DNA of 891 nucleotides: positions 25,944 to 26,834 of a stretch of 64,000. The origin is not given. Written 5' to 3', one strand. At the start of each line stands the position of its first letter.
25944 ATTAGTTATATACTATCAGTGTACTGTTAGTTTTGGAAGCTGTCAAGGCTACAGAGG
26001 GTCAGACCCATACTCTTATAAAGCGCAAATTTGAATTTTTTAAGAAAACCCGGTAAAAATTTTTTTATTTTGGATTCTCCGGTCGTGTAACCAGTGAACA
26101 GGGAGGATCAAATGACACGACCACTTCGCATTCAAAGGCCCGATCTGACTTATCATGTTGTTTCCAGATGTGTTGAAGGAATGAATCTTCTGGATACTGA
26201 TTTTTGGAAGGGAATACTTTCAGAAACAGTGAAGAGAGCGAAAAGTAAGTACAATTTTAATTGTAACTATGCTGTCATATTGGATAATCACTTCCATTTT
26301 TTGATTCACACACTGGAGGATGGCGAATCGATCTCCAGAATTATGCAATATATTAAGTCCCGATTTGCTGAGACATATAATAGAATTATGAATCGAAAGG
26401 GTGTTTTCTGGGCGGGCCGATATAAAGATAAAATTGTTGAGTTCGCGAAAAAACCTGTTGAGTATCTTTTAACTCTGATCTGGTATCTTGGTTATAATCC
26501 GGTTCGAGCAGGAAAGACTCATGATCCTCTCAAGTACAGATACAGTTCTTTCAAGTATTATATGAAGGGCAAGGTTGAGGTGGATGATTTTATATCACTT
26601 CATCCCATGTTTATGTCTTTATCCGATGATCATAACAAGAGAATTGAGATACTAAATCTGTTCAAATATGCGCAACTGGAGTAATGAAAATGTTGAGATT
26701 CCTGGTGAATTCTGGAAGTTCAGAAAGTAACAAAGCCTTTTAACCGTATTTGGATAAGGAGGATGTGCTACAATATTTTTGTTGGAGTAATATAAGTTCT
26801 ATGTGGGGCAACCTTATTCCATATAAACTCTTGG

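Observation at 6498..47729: An 11-bp palindrome, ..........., is iterated 17 times regardless of reading frame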

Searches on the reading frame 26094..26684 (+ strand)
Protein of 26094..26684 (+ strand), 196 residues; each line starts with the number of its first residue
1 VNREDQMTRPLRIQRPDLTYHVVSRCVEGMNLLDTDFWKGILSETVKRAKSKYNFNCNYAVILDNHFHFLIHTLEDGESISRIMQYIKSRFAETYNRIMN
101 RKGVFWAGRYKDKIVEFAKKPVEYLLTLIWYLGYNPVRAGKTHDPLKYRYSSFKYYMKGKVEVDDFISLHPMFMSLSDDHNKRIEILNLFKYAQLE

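Call 18: search_protein_families(library=pfam, proteins=[window:26094-26684:+])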
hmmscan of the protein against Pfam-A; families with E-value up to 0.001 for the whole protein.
window:26094-26684:+ (196 aa): 1 family
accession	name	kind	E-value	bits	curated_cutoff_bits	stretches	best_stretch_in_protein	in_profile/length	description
PF01797.21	Y1_Tnp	-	1.1e-09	38.9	23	1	17-116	4-107/121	Transposase IS200 like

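Call 26: search_protein_families(library=ncbifam, proteins=[window:26112-26684:+], max_evalue=1)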
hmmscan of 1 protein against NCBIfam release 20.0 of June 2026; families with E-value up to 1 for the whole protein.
window:26112-26684:+ (190 aa): 4 families
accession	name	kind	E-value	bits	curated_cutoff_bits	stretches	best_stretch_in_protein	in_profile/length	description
NF047646.1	REP_Tyr_transpos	equivalog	7.7e-19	68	80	1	6-145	4-146/146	REP-associated tyrosine transposase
NF033573.1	transpos_IS200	equivalog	0.00078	19.7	55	1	11-100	10-103/126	IS200/IS605 family transposase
NF002250.0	PRK01170.1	subfamily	0.064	12.7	489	1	18-97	202-281/322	bifunctional pantetheine-phosphate adenylyltransferase/NTP phosphatase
NF001646.0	PRK00420.1-3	equivalog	0.13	12.5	117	1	37-79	59-101/117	hypothetical protein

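Call 27: search_solved_structures(query=window:26112-26684:+, max_evalue=1, show_alignments=2)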
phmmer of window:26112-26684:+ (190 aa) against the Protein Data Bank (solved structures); distinct sequences matched with E-value up to 1: 0.

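Call 34: find_homologous_proteins(query=window:26112-26684:+, max_evalue=1e-10)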
Query window:26112-26684:+ (190 aa): 36 proteins with E <= 1e-10 among 69 candidates.
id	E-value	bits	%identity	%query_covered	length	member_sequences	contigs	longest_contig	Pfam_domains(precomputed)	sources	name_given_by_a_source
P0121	1.9e-94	333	90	86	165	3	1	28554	PF01797.22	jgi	jgi:REP element-mobilizing transposase RayT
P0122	7.6e-52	194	53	94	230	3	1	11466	PF01797.22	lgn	-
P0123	4.8e-51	191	49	94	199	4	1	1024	PF01797.22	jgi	jgi:REP element-mobilizing transposase RayT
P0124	9.4e-51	190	48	94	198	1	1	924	PF01797.22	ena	-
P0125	2.6e-50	189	50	94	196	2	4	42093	PF01797.22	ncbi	-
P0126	3.5e-50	188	48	96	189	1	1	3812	PF01797.22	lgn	-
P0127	1.6e-49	186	50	100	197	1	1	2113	PF01797.22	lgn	-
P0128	1.6e-49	186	49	95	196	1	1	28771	PF01797.22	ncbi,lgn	-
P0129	3.6e-49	185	54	83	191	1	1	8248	PF01797.22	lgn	-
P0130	5.9e-49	184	48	94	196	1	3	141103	PF01797.22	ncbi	-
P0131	3.0e-48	182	50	99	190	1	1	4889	PF01797.22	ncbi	ncbi:transposase [Spirochaetota bacterium]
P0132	6.4e-48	181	45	98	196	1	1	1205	PF01797.22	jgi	jgi:putative transposase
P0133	2.7e-46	176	50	90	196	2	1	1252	PF01797.22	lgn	-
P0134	4.1e-46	175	47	98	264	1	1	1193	PF01797.22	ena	-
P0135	4.5e-46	175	47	94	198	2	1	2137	PF01797.22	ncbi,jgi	-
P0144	1.1e-42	164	47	94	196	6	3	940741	PF01797.22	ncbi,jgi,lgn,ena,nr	ncbi:MAG TPA: transposase [Spirochaetota bacterium]|nr:transposase [Spirochaetota bacterium] HNT1111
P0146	2.4e-42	163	43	97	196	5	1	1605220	PF01797.22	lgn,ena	-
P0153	5.2e-37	145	42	94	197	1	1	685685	PF01797.22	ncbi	-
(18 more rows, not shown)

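Call 35: find_encoding_contigs(protein=P0125, flank=10000, max_places=4)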
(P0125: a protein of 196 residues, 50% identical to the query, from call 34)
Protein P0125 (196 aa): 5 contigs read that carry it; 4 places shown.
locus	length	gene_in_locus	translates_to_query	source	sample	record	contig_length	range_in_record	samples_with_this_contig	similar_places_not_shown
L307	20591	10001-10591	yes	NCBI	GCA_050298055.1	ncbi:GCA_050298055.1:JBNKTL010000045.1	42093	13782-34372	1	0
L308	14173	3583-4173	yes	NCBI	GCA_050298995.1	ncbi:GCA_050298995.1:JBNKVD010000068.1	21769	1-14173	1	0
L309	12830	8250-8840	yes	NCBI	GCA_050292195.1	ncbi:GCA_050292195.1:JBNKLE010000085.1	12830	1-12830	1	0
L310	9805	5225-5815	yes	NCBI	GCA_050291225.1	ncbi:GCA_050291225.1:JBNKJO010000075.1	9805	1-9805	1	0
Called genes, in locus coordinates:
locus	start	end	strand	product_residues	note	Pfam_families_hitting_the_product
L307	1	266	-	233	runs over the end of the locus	PF04493:Endonuclease_5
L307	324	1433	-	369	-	-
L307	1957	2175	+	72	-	-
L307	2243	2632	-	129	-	PF00380:Ribosomal_S9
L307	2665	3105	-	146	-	PF00572:Ribosomal_L13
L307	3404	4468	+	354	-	PF00483:NTP_transferase, PF22640:ManC_GMP_beta-helix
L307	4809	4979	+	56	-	-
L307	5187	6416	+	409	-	PF00078:RVT_1, PF08388:GIIM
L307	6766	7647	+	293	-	PF14257:DUF4349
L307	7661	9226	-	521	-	PF00117:GATase, PF07722:Peptidase_C26 (weak), PF02540:NAD_synthase (weak), PF00958:GMP_synt_C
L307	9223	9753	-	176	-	PF00731:AIRC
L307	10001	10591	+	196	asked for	PF01797:Y1_Tnp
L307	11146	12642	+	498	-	PF28550:DUF8436 (weak), PF01134:GIDA (faint), PF01266:DAO (faint), PF03486:HI0933_like (weak), PF07992:Pyr_redox_2 (faint), PF21688:FAD-depend_C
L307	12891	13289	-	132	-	-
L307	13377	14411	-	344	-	PF00586:AIRS, PF02769:AIRS_C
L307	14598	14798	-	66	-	PF00313:CSD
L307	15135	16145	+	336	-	PF04018:VCA0040-like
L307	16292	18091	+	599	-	-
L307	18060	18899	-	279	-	PF05430:Methyltransf_30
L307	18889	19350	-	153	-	-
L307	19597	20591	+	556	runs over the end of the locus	PF02878:PGM_PMM_I, PF02879:PGM_PMM_II (weak), PF02880:PGM_PMM_III, PF24947:PGM1_C_vert_fung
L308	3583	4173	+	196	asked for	PF01797:Y1_Tnp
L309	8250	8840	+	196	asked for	PF01797:Y1_Tnp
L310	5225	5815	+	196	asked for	PF01797:Y1_Tnp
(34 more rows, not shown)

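Call 36: find_encoding_contigs(protein=P0130, flank=10000, max_places=3)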
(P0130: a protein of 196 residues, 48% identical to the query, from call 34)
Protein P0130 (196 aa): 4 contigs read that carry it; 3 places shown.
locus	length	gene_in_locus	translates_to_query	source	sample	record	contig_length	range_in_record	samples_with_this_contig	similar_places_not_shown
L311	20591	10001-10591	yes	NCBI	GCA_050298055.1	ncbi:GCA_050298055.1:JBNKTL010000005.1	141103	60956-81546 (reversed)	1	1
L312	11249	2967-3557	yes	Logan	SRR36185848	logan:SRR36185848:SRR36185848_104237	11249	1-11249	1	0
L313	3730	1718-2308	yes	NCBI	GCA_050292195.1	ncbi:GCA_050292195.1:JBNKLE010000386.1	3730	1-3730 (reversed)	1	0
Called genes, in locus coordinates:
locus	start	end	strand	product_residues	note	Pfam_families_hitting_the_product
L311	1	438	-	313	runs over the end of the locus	PF03599:CdhD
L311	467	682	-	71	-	-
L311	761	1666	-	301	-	PF00763:THF_DHG_CYH, PF02882:THF_DHG_CYH_C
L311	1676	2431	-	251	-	PF00142:Fer4_NifH (faint), PF01656:CbiA, PF02374:ArsA_ATPase (weak), PF13614:AAA_31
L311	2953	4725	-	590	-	PF01268:FTHFS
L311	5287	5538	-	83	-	-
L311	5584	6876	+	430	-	-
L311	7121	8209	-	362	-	PF02085:Cytochrom_CIII (faint), PF22113:Mtrc-MtrF_II-IV_dom (faint), PF14537:Cytochrom_c3_2 (faint), PF14522:Cytochrome_C7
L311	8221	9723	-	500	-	-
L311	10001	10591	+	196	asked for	PF01797:Y1_Tnp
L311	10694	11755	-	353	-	PF04055:Radical_SAM, PF13353:Fer4_12 (weak), PF13186:SPASM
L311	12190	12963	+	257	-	-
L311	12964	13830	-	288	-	PF04307:YdjM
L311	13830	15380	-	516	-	-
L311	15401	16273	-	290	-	-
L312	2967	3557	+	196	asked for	PF01797:Y1_Tnp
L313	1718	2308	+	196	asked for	PF01797:Y1_Tnp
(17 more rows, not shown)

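Call 37: find_encoding_contigs(protein=P0144, flank=10000, max_places=3)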
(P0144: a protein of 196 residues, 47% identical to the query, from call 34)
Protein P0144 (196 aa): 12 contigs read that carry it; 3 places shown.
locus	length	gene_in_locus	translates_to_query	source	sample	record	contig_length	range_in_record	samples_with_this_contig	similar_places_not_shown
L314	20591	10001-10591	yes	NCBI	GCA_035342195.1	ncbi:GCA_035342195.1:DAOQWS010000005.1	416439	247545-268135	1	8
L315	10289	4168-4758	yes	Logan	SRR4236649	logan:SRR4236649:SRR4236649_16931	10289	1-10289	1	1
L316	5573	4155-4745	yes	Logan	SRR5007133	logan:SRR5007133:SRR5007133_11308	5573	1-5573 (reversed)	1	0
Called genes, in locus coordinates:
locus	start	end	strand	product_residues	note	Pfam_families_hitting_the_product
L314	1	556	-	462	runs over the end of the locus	PF07228:SpoIIE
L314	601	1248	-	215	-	PF10112:Halogen_Hydrol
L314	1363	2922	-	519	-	PF00691:OmpA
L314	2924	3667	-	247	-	PF00092:VWA, PF13519:VWA_2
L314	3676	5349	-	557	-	PF09084:NMT1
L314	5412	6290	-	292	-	PF00005:ABC_tran, PF13304:AAA_21 (faint)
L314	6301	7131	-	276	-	PF00528:BPD_transp_1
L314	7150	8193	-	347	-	-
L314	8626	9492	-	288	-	PF13452:FAS1_DH_region, PF01575:MaoC_dehydratas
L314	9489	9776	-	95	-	PF07228:SpoIIE (weak)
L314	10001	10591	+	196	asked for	PF01797:Y1_Tnp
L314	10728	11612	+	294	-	PF00528:BPD_transp_1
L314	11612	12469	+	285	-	PF00528:BPD_transp_1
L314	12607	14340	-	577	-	PF00672:HAMP, PF00989:PAS, PF08448:PAS_4, PF12860:PAS_7 (weak), PF13426:PAS_9 (weak), PF00512:HisKA, PF02518:HATPase_c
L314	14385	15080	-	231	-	PF00072:Response_reg, PF00486:Trans_reg_C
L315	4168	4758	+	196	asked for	PF01797:Y1_Tnp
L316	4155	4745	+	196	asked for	PF01797:Y1_Tnp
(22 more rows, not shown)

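Call 48: find_encoding_contigs(protein=P0146, flank=10000, max_places=3)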
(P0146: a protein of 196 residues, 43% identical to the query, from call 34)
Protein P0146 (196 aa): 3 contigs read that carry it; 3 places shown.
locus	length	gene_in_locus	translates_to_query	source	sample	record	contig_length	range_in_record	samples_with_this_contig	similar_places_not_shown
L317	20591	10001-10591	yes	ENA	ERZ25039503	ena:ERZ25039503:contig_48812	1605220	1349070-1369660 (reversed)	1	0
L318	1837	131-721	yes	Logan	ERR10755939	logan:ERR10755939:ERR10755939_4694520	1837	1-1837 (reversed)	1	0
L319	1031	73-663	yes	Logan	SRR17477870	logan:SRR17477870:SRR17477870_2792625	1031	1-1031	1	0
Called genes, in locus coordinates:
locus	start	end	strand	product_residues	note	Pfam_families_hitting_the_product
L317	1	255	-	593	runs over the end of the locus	PF01144:CoA_trans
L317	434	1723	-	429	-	PF04015:DUF362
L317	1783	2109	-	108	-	-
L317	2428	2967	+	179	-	-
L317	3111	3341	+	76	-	PF01649:Ribosomal_S20p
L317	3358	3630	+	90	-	PF00216:Bac_DNA_binding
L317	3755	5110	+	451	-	PF02386:TrkH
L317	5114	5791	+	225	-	PF02254:TrkA_N, PF03446:NAD_binding_2 (weak), PF02080:TrkA_C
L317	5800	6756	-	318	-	PF23023:Anti-Pycsar_Apyc1, PF12706:Lactamase_B_2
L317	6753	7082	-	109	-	-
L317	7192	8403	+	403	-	PF00155:Aminotran_1_2, PF01041:DegT_DnrJ_EryC1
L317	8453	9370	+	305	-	PF01544:CorA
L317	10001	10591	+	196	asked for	PF01797:Y1_Tnp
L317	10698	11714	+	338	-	PF07786:HGSNAT_cat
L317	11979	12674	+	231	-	-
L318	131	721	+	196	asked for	PF01797:Y1_Tnp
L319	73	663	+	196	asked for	PF01797:Y1_Tnp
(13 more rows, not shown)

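Call 49: find_encoding_contigs(protein=P0153, flank=10000, max_places=3)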
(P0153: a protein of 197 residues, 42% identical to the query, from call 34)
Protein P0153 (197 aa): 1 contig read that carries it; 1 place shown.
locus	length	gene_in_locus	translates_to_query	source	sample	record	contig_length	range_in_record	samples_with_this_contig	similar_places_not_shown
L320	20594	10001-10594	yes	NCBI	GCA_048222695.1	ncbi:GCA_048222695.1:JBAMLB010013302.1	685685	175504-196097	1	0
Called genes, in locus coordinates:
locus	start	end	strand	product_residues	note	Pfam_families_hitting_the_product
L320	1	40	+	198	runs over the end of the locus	PF01066:CDP-OH_P_transf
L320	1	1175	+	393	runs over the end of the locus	PF01520:Amidase_3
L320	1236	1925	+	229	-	-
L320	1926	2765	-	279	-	PF01678:DAP_epimerase, PF26317:CntK_N (faint), PF01678:DAP_epimerase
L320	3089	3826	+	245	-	PF01551:Peptidase_M23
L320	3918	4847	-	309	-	-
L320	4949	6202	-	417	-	PF03747:ADP_ribosyl_GH (faint)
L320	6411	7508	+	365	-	PF04773:FecR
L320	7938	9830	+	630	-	PF00009:GTP_EFTU, PF01926:MMR_HSR1 (faint), PF22042:EF-G_D2, PF03144:GTP_EFTU_D2, PF14492:EFG_III (faint), PF00679:EFG_C, PF21018:BipA_C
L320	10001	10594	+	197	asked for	PF01797:Y1_Tnp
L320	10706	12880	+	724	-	PF00403:HMA, PF00122:E1-E2_ATPase, PF00702:Hydrolase, PF08282:Hydrolase_3 (faint)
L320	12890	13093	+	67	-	PF00403:HMA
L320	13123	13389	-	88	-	-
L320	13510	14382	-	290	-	-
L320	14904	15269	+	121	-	PF00072:Response_reg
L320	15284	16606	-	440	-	PF11845:Tll0287-like, PF00990:GGDEF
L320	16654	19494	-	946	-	PF07696:7TMR-DISMED2, PF07695:7TMR-DISM_7TM, PF00989:PAS, PF08448:PAS_4, PF13188:PAS_8, PF08447:PAS_3, PF13426:PAS_9, PF00512:HisKA, +2 more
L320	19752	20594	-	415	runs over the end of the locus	PF00497:SBP_bac_3, PF12974:Phosphonate-bd (weak)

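Call 55: find_encoding_contigs(protein=P0122, flank=10000, max_places=3)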
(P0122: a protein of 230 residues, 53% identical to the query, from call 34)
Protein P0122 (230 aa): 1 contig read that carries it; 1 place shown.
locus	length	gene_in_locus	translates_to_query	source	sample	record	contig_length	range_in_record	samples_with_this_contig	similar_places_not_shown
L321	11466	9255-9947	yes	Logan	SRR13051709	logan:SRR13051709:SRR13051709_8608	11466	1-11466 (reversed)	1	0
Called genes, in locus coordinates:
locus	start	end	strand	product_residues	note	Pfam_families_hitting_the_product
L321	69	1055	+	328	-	-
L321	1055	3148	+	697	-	-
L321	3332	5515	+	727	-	PF13188:PAS_8 (faint), PF00989:PAS, PF13426:PAS_9 (weak), PF07228:SpoIIE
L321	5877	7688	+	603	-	PF00654:Voltage_CLC, PF00571:CBS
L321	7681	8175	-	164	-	PF05708:Peptidase_C92 (faint), PF00877:NLPC_P60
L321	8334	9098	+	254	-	PF00378:ECH_1, PF16113:ECH_2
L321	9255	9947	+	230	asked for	PF01797:Y1_Tnp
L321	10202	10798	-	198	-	PF24877:ILV_EDD_C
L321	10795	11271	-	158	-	PF00920:ILVD_EDD_N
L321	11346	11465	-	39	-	?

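Call 56: find_encoding_contigs(protein=P0129, flank=10000, max_places=3)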
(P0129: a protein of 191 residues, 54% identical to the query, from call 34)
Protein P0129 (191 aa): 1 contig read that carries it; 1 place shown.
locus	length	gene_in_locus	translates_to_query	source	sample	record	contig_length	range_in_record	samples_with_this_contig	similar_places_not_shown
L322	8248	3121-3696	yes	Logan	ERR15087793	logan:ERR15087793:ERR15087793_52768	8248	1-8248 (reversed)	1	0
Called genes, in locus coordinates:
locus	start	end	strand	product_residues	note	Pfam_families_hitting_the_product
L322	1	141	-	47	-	?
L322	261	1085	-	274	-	PF01026:TatD_DNase (weak), PF04909:Amidohydro_2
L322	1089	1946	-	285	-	PF01048:PNP_UDP_1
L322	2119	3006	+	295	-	PF01734:Patatin, PF19890:DUF6363 (weak)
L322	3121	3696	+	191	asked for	PF01797:Y1_Tnp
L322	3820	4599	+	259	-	PF01026:TatD_DNase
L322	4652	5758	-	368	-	PF00092:VWA (faint)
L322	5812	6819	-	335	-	PF13490:zf-HC2 (weak)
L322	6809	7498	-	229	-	PF04542:Sigma70_r2, PF08281:Sigma70_r4_2, PF04545:Sigma70_r4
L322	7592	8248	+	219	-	?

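Call 61: search_solved_structures(query=L320:10706-12880:+, max_evalue=1e-50, show_alignments=1)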
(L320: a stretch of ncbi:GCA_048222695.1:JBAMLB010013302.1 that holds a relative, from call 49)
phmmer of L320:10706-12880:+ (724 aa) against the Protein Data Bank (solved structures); distinct sequences matched with E-value up to 1e-50: 10.
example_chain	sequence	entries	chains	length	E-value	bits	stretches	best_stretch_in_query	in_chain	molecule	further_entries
3j09_A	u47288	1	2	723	9e-131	440.5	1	12-723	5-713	copper-exporting P-type ATPase A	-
7si3_A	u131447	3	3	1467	8.7e-122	410.8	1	13-502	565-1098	P-type Cu(+) transporter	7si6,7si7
7r0g_A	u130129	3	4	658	9.2e-118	397.5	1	92-723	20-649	Putative copper-exporting P-type ATPase A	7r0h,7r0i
3j08_A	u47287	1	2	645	1.7e-117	396.6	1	93-723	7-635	copper-exporting P-type ATPase A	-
7xuk_A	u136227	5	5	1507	2.5e-115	389.5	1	10-498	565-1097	Copper-transporting ATPase 2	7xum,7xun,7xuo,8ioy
3rfu_A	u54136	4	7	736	1.4e-114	387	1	77-722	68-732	Copper efflux ATPase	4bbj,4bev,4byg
8q73_A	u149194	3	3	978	7.3e-106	358.2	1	8-720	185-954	Copper-transporting ATPase HMA4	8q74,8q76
8q75_A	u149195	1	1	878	1.5e-104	353.8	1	8-720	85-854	Copper-transporting ATPase HMA4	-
4umv_A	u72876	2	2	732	2.4e-79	270.6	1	8-714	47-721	ZINC-TRANSPORTING ATPASE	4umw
7qbz_A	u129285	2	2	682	1.5e-61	211.8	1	186-703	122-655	Cadmium translocating P-type ATPase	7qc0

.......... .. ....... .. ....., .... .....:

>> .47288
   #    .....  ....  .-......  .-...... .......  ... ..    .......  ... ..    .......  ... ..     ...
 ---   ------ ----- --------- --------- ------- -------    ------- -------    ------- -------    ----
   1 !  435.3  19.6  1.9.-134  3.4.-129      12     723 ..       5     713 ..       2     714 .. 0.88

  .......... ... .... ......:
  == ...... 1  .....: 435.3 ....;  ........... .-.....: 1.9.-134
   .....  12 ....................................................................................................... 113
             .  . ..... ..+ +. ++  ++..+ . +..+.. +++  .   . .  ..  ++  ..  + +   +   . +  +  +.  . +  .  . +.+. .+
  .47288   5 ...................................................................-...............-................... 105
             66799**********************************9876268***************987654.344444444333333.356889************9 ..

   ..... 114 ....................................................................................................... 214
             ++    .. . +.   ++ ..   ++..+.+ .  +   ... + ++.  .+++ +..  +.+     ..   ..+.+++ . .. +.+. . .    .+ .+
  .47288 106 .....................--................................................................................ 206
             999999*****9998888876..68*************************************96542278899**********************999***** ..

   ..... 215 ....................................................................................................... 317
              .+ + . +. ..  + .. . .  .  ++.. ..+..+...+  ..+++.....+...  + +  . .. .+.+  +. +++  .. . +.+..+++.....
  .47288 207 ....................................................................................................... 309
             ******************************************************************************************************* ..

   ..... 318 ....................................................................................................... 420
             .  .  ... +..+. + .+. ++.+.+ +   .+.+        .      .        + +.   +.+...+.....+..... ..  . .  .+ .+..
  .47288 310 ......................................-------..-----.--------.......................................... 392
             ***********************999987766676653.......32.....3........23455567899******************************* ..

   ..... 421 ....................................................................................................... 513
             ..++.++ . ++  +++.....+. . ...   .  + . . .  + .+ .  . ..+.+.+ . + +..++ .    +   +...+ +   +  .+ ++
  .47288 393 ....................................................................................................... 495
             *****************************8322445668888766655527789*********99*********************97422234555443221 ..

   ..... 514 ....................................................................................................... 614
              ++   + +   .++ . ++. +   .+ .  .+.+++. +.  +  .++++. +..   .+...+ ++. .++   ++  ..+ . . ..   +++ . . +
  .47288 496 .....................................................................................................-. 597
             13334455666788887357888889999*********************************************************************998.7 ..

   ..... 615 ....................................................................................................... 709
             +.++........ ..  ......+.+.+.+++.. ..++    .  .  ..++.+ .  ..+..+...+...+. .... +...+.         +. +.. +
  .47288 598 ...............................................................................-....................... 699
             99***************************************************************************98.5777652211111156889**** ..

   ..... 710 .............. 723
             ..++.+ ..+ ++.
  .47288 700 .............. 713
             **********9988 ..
